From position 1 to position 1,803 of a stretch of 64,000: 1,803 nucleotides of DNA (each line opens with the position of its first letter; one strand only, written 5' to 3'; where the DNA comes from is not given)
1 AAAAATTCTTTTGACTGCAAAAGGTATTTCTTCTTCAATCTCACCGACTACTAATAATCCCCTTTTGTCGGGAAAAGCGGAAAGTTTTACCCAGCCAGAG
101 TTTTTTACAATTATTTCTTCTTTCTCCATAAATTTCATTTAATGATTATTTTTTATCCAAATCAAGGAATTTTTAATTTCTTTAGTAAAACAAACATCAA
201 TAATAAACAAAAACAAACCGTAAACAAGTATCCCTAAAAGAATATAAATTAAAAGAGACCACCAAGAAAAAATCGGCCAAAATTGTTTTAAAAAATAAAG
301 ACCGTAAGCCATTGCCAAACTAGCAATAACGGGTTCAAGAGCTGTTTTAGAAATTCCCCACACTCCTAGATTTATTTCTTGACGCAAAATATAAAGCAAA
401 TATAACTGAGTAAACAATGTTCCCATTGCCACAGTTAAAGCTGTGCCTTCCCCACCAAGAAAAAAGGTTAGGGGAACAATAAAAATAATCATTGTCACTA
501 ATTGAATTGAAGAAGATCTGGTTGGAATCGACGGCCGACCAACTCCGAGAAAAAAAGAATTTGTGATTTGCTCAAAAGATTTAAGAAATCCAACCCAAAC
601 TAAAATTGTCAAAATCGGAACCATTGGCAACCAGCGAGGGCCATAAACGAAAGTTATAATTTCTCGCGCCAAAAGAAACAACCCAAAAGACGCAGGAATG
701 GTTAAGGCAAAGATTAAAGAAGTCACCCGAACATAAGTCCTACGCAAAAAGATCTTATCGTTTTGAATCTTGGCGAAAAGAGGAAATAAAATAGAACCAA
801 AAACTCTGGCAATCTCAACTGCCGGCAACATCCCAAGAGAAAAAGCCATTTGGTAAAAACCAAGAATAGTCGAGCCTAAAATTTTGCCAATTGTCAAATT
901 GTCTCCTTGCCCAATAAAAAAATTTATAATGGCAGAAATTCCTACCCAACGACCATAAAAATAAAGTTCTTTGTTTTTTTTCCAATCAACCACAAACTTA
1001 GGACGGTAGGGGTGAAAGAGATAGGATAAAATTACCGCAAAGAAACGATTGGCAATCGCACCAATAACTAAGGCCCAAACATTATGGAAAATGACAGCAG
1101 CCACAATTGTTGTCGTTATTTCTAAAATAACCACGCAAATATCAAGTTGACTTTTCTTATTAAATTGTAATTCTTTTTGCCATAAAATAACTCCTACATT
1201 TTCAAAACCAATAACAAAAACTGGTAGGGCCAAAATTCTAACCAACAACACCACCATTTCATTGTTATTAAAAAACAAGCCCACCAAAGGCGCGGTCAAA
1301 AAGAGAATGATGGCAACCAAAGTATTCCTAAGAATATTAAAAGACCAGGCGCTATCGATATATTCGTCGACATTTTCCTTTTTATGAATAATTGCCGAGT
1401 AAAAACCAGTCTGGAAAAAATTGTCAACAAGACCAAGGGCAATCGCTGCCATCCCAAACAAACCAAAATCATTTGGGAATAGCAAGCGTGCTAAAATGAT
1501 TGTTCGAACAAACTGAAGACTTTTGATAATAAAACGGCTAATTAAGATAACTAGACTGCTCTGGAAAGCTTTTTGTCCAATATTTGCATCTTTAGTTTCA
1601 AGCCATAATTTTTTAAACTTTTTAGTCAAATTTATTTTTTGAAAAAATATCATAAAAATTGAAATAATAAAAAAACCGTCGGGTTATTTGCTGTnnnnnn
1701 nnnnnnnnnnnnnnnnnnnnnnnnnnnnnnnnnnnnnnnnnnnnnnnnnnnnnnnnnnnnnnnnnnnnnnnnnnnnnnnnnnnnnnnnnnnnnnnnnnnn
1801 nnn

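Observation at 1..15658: A ~15.6 kb single-strand glycan operon with seven GT4 and one GT2 glycosyltransferases, four SAM methyltransferase domains (two fused to GTs), a P-loop kinase-like gene and a Wzx flippase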

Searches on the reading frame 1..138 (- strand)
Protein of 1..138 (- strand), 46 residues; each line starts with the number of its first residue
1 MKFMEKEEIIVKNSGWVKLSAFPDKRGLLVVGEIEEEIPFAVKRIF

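Call 6: search_protein_families(library=pfam, proteins=[window:1-138:-], max_evalue=0.01)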
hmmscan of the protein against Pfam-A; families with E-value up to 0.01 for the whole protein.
window:1-138:- (46 aa): 1 family
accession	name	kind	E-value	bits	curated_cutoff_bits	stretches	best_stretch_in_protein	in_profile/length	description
PF05523.17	FdtA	-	7.1e-05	23.1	23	1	13-46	2-35/131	WxcM-like, C-terminal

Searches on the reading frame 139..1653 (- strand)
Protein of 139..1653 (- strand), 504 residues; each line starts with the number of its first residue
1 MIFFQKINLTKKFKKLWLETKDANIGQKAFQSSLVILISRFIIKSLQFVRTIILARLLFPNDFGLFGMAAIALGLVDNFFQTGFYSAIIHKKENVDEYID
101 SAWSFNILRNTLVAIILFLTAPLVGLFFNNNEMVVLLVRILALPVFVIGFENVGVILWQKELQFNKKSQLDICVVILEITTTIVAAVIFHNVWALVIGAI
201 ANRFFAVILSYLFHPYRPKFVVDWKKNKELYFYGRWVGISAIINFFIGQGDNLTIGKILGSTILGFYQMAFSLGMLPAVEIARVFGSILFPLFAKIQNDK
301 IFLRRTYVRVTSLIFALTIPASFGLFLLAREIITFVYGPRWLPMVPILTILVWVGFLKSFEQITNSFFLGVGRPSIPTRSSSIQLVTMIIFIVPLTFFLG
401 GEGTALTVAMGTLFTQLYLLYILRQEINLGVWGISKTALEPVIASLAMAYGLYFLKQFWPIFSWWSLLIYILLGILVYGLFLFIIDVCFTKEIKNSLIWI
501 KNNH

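Call 5: search_protein_families(library=pfam, proteins=[window:139-1653:-], max_evalue=0.01)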
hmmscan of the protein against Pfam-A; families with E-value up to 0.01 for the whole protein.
window:139-1653:- (504 aa): 3 families
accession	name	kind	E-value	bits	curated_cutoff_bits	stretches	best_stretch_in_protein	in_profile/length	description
PF13440.11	Polysacc_synt_3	-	1.7e-72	244.6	23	1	53-346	1-293/293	Polysaccharide biosynthesis protein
PF01943.22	Polysacc_synt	-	2.9e-30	106.1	28.2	1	31-297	3-274/274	Polysaccharide biosynthesis protein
PF03023.19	MurJ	-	6.8e-07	28.7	27.4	1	92-470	49-448/451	Lipid II flippase MurJ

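Call 14: search_protein_families(library=ncbifam, proteins=[window:139-1653:-], max_evalue=0.001)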
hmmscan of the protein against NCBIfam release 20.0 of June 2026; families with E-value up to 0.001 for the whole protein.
window:139-1653:- (504 aa): 4 families
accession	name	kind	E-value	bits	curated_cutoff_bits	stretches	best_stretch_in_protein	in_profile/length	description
NF007773.0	PRK10459.1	equivalog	3.3e-68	230.9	273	1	38-498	16-480/492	MOP flippase family protein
NF047674.1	TeichurnBiosyTuaB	equivalog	8.9e-46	156.9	580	1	38-483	17-467/469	teichuronic acid biosynthesis protein TuaB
NF058658.1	Oglyco_Wzx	exception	1.6e-31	109.9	720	1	38-493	19-471/478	O-glycosylation flippase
TIGR02900.1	spore_V_B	equivalog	2.3e-05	23.3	372.3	0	30-191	2-172/488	stage V sporulation protein B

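Call 18: find_encoding_contigs(protein=window:139-1653:-, flank=10000, max_places=4)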
Protein window:139-1653:- (504 aa): 2 contigs read that carry it; 1 place shown.
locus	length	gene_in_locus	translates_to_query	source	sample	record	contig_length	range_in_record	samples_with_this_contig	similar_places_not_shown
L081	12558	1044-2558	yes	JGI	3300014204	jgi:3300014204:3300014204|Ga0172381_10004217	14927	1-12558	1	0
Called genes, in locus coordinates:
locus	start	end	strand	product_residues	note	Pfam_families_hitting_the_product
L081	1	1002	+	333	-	PF13489:Methyltransf_23, PF13847:Methyltransf_31, PF08241:Methyltransf_11, PF08242:Methyltransf_12, PF13649:Methyltransf_25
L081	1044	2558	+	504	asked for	PF01943:Polysacc_synt, PF13440:Polysacc_synt_3, PF03023:MurJ (weak)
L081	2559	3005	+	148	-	PF05523:FdtA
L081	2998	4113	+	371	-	PF01041:DegT_DnrJ_EryC1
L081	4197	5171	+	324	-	PF13439:Glyco_transf_4, PF00534:Glycos_transf_1, PF13692:Glyco_trans_1_4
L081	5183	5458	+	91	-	PF00534:Glycos_transf_1, PF13692:Glyco_trans_1_4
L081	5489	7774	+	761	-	PF04932:Wzy_C, PF21033:RMD1-3 (faint), PF13431:TPR_17 (faint), PF14559:TPR_19 (faint), PF07719:TPR_2 (faint), PF13181:TPR_8 (faint), PF13428:TPR_14 (faint)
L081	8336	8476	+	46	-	-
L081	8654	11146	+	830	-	PF07517:SecA_DEAD, PF01043:SecA_PP_bind, PF21090:P-loop_SecA, PF07516:SecA_SW, PF02810:SEC-C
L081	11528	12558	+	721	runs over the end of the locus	-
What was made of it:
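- Checked: The downstream boundary is not at coordinate 1 (call 18).
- SecA lies just downstream of the frame (call 18).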

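Call 33: search_solved_structures(query=L081:5489-7774:+, max_evalue=1)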
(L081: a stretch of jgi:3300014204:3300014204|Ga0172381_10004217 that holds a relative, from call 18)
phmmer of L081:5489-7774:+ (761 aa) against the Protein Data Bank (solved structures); distinct sequences matched with E-value up to 1: 46.
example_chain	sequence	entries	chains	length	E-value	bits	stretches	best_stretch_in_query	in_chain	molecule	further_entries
8bu0_A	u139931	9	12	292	6.5e-10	41.3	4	574-643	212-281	Consensus tetratricopeptide repeat protein | Crystal structure of an 8-repeat consensus TPR superhelix with Zinc. | Monomer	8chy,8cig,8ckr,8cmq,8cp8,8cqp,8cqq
9qhb_A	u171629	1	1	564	7.4e-08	34.5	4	561-644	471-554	Engineered tetratricopeptide repeat protein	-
7tpg_B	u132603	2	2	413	2.4e-05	26.2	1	202-365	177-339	Putative cell surface polysaccharide polymerase/ligase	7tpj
5hrz_A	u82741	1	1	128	6e-05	24.9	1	555-644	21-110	TPR domain protein 1na0C3_3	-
8ch0_A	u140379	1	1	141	7.4e-05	24.6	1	574-646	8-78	Consensus tetratricopeptide repeat protein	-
2fo7_A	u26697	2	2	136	9.4e-05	24.2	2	576-648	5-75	SYNTHETIC CONSENSUS TPR PROTEIN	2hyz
1na0_A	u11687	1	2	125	9.6e-05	24.2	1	557-644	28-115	designed protein CTPR3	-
9qhc_A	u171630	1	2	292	0.00021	23.1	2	560-646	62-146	Engineered tetratricopeptide repeat protein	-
6v8e_A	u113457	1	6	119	0.00021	23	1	562-644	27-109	Designed protein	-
4rg6_A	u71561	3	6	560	0.00036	22.3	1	558-638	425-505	Cell division cycle protein 27 homolog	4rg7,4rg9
2wqh_A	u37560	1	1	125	0.00045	22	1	557-644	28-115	CTPR3Y3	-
4ui9_F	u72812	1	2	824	0.00059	21.6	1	557-638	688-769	CELL DIVISION CYCLE PROTEIN 27 HOMOLOG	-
5a31_F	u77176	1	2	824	0.00059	21.6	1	557-638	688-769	ANAPHASE-PROMOTING COMPLEX SUBUNIT 3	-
1na3_A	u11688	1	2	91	0.00097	20.9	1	570-644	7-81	designed protein CTPR2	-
5g04_F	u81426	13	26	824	0.0011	20.7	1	558-638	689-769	CELL DIVISION CYCLE PROTEIN 27 HOMOLOG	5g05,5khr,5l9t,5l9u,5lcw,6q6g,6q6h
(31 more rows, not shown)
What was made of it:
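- It shows a weak match to a solved WaaL-type ligase, 7tpg (call 33).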

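Call 36: search_protein_families(library=pfam, proteins=[L081:2559-3005:+, L081:2998-4113:+, L081:4197-5171:+, L081:5183-5458:+, L081:5489-7774:+, L081:11528-12558:+], max_evalue=0.001)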
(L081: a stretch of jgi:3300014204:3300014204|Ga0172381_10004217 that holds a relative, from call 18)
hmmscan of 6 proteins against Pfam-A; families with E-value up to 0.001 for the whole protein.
L081:2559-3005:+ (148 aa): 1 family
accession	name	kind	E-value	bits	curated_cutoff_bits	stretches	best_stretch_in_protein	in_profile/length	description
PF05523.17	FdtA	-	1.1e-40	138.9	23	1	13-143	2-130/131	WxcM-like, C-terminal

L081:2998-4113:+ (371 aa): 2 families
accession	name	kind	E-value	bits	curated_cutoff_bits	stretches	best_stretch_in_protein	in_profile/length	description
PF01041.23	DegT_DnrJ_EryC1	-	1.2e-110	370.5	19.8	1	15-361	4-359/360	DegT/DnrJ/EryC1/StrS aminotransferase family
PF00266.25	Aminotran_5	-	0.00051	19.6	21.5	0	52-162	63-181/371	Aminotransferase class-V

L081:4197-5171:+ (324 aa): 4 families
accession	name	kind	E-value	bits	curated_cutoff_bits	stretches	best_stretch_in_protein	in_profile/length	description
PF00534.26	Glycos_transf_1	-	1.6e-14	54.3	26.4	1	227-316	13-101/172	Glycosyl transferases group 1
PF13692.12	Glyco_trans_1_4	-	2e-11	44.8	27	1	231-315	3-84/142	Glycosyl transferases group 1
PF13439.12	Glyco_transf_4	-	4.2e-10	40.3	28.5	1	99-215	44-168/170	Glycosyltransferase Family 4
PF13579.12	Glyco_trans_4_4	-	0.00022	22.1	29.7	1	110-211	54-157/158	Glycosyl transferase 4-like domain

L081:5183-5458:+ (91 aa): 2 families
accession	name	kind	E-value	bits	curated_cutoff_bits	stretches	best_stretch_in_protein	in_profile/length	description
PF00534.26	Glycos_transf_1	-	3e-13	50.1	26.4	1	5-67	109-171/172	Glycosyl transferases group 1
PF13692.12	Glyco_trans_1_4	-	1.3e-10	42.1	27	1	3-54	91-142/142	Glycosyl transferases group 1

L081:5489-7774:+ (761 aa): 7 families
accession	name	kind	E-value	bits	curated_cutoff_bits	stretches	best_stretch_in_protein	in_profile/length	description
PF04932.20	Wzy_C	-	4.5e-23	82.1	31.7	1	202-358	2-149/149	O-Antigen ligase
PF13431.12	TPR_17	-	9.8e-09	35.3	24.4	0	568-592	9-33/34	Tetratricopeptide repeat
PF14559.12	TPR_19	-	3.3e-08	34.2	25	1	586-647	5-66/68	Tetratricopeptide repeat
PF13428.12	TPR_14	-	1.4e-07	31.9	23.5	0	610-647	5-42/44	Tetratricopeptide repeat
PF13181.12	TPR_8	-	9.1e-06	25.9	25.7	0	610-639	5-34/34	Tetratricopeptide repeat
PF07719.23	TPR_2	-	1.7e-05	25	27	0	610-639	5-34/34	Tetratricopeptide repeat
PF25063.1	ARM_TT21_C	-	0.00081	19.7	35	0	556-644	113-202/209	Tetratricopeptide repeat protein 21 C-terminal ARM domain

L081:11528-12558:+ (343 aa): 0 families
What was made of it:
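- On Wzx/Wzy-dependent polyprenol-linked glycan pathway: A Wzy_C-domain protein (4.5e-23) lies just beyond the window edge (calls 18, 36).
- On FdtA/FdtB dTDP-3-amino-3,6-dideoxyhexose pathway: FdtA scores 1.1e-40 and DegT 1.2e-110 on L081 (call 36).
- The locus continues past the window edge with FdtA, DegT, a GT4 and Wzy_C+TPR (calls 18, 36). This is a frameshift, a pseudogene or an assembly error (call 36). The Wzy_C domain is shared by polymerases, ligases and O-oligosaccharyltransferases (calls 33, 36).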

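Call 48: search_protein_families(library=ncbifam, proteins=[L081:5489-7774:+, L081:2998-4113:+, L081:2559-3005:+], max_evalue=1e-8)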
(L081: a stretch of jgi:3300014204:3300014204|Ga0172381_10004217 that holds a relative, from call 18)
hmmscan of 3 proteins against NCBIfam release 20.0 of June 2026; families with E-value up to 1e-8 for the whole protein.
L081:5489-7774:+ (761 aa): 3 families
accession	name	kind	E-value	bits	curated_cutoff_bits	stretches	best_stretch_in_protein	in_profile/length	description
TIGR00947.1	2A73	equivalog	2.1e-23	83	366.4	1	41-365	41-362/425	IctB family putative bicarbonate transporter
TIGR02917.1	PEP_TPR_lipo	equivalog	1.3e-10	39.8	312.2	0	548-667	339-458/899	XrtA/PEP-CTERM system TPR-repeat protein PrsT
NF040959.1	MamA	equivalog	3.5e-09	36.4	200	0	556-648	89-181/204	magnetosome protein MamA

L081:2998-4113:+ (371 aa): 7 families
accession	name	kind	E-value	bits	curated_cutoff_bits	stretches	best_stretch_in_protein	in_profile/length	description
TIGR03588.1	PseC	equivalog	4.1e-70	236.6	423.5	1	20-363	15-378/380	UDP-4-amino-4,6-dideoxy-N-acetyl-beta-L-altrosamine transaminase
NF008658.2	PRK11658.1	equivalog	5.5e-66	222.8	631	1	3-363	3-375/379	UDP-4-amino-4-deoxy-L-arabinose aminotransferase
NF008687.0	PRK11706.1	equivalog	1.7e-59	201.5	375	1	47-365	43-374/375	dTDP-4-amino-4,6-dideoxygalactose transaminase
TIGR04181.1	NHT_00031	hypoth_equivalog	8.7e-54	182.7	420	1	18-344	12-357/359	LegC family aminotransferase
NF011936.0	PRK15407.1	equivalog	6.9e-51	173.3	423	1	17-215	48-252/440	lipopolysaccharide biosynthesis protein RfbH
TIGR02379.1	ECA_wecE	subfamily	1.2e-46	159.2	434.85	1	53-365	49-375/376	dTDP-4-amino-4,6-dideoxy-D-glucose transaminase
TIGR04427.1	PLP_DesI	equivalog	2.9e-45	155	650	1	15-362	31-380/390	dTDP-4-dehydro-6-deoxyglucose aminotransferase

L081:2559-3005:+ (148 aa): 0 families
